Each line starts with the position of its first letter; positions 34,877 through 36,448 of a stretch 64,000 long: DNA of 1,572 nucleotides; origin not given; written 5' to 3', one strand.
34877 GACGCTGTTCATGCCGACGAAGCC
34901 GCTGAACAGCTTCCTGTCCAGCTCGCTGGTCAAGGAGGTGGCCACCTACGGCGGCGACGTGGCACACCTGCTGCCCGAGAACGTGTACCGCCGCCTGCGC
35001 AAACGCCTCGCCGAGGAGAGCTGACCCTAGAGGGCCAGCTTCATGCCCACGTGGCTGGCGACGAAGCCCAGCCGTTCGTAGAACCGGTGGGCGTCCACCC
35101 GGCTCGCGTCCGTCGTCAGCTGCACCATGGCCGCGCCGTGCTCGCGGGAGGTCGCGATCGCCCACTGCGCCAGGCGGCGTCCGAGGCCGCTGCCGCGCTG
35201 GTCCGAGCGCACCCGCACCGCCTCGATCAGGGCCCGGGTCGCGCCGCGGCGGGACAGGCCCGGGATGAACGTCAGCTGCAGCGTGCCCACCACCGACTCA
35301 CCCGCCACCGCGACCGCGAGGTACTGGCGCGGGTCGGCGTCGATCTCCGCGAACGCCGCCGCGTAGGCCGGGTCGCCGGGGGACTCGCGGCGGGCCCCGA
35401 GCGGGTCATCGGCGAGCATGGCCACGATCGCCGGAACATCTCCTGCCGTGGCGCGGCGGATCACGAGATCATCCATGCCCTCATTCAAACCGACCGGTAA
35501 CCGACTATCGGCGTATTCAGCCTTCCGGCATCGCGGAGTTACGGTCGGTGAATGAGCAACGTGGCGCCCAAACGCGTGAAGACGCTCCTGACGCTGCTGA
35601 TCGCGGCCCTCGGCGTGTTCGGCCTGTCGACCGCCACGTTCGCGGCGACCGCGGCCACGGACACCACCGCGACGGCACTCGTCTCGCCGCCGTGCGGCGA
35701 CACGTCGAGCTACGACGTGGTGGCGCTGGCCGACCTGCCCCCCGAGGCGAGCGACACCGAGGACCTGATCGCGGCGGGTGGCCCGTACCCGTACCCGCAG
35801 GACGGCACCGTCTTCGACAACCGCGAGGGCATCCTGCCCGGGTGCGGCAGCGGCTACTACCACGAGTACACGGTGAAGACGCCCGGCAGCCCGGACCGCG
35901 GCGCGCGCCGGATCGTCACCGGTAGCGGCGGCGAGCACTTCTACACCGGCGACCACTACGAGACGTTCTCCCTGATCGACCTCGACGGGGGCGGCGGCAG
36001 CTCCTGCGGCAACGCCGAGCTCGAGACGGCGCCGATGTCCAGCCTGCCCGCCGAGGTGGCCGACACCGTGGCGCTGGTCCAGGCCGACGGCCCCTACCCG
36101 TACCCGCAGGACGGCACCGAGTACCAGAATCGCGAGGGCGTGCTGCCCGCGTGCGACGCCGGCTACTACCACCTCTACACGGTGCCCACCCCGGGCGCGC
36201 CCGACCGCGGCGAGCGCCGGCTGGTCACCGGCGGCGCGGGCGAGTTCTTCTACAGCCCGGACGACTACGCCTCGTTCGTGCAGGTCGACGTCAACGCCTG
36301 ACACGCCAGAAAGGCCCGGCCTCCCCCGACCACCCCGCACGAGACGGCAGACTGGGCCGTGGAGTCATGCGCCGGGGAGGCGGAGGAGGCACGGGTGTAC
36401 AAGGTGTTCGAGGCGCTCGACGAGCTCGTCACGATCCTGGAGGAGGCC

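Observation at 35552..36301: Secreted tandem RNase Sa-type protein: one active domain plus one catalytically dead domain, no adjacent barstar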

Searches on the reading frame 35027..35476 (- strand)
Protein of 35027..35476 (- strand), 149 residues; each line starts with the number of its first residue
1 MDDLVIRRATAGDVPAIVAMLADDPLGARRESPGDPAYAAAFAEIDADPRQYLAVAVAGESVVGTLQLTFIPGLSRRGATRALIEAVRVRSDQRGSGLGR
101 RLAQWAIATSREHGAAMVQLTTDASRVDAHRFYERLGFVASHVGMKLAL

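Call 32: search_protein_families(library=pfam, proteins=[window:35027-35476:-], max_evalue=0.001)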
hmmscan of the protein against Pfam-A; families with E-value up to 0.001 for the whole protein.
window:35027-35476:- (149 aa): 5 families
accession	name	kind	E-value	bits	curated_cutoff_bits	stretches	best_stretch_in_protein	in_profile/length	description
PF00583.31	Acetyltransf_1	-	1e-17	64.9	20.7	1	35-138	18-116/116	Acetyltransferase (GNAT) family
PF13508.13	Acetyltransf_7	-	9e-11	42.4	27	1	52-139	4-83/84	Acetyltransferase (GNAT) domain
PF13673.13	Acetyltransf_10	-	4.5e-09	36.8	23.6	1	48-141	28-110/128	Acetyltransferase (GNAT) domain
PF08445.16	FR47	-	1.5e-05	25.4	22.1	1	83-140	23-79/86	FR47-like protein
PF13302.13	Acetyltransf_3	-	0.00067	20.8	25.4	1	4-139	2-138/138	Acetyltransferase (GNAT) domain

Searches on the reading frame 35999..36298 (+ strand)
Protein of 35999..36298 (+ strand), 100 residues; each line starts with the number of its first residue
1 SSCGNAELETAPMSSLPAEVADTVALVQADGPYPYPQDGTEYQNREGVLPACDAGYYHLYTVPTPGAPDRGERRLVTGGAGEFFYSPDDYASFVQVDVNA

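Call 37: search_protein_representatives(protein=window:35999-36298:+)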
Query: 100 residues. Proteins with E-value up to 0.001 (for the whole library): 2322; up to 1e-10: 1116; up to 1e-30: 11. The best 150 are listed.
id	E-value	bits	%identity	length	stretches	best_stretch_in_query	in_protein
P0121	1.7e-74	262.9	53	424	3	8-98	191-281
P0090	7.0e-69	244.9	51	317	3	5-96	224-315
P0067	9.3e-67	238.0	60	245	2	3-99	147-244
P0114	3.6e-57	207.3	60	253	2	9-96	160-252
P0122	1.6e-51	189.1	50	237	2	10-94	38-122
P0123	1.2e-45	170.3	49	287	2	12-96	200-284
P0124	9.5e-44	164.2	50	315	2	13-94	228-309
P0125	1.9e-35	137.5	50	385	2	17-98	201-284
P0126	2.9e-35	136.9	42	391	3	20-96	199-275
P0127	5.6e-32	126.3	65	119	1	12-100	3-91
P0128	2.5e-31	124.3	42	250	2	13-94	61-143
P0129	5.1e-28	113.6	56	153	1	3-100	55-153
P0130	1.1e-26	109.4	58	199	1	13-96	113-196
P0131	1.4e-26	109.0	60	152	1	8-97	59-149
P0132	2.4e-26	108.2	48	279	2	8-97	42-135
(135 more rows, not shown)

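Call 48: list_cluster_members(proteins=[P0121, P0124, P0126, P0125, P0128, P0123, P0090, P0114, P0122, P0132])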
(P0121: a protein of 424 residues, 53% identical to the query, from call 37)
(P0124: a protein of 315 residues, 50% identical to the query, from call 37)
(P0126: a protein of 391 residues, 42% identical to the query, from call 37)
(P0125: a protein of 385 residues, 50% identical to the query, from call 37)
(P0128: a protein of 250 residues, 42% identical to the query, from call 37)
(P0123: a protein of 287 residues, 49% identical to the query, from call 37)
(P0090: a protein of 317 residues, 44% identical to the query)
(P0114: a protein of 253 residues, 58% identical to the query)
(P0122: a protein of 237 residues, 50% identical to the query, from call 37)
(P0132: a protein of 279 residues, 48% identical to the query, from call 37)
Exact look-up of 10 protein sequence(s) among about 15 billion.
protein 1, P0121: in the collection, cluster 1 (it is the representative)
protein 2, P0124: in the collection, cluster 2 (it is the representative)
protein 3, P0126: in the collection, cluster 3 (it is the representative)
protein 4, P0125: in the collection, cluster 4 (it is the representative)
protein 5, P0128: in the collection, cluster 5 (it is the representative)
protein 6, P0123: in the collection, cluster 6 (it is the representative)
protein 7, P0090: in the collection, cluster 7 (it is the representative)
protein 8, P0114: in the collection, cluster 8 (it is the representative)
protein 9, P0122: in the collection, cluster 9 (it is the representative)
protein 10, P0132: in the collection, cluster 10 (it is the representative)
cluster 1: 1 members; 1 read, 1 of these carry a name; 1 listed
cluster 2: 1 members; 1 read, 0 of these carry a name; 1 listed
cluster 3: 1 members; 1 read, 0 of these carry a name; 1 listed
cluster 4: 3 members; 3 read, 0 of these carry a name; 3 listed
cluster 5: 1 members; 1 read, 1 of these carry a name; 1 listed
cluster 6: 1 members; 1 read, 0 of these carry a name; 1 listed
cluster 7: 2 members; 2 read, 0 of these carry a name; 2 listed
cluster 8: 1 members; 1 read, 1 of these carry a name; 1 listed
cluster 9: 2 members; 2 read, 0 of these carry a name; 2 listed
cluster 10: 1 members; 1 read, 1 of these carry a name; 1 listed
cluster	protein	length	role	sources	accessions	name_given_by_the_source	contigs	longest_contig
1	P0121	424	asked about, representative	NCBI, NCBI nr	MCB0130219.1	MAG: hypothetical protein KDD78_05210, partial [Caldilineaceae bacterium] | hypothetical protein [Caldilineaceae bacterium]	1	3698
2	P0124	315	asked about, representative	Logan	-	-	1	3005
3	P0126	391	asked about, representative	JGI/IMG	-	-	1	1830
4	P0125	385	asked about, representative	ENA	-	-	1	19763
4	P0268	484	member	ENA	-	-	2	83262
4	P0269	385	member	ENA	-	-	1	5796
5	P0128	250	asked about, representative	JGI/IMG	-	ribonuclease T1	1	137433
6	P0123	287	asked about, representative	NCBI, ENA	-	-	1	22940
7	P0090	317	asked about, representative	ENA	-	-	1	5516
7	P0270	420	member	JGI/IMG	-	-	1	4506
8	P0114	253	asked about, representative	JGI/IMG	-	guanyl-specific ribonuclease Sa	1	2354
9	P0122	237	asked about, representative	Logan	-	-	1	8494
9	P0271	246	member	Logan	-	-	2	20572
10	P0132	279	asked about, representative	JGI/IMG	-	ribonuclease T1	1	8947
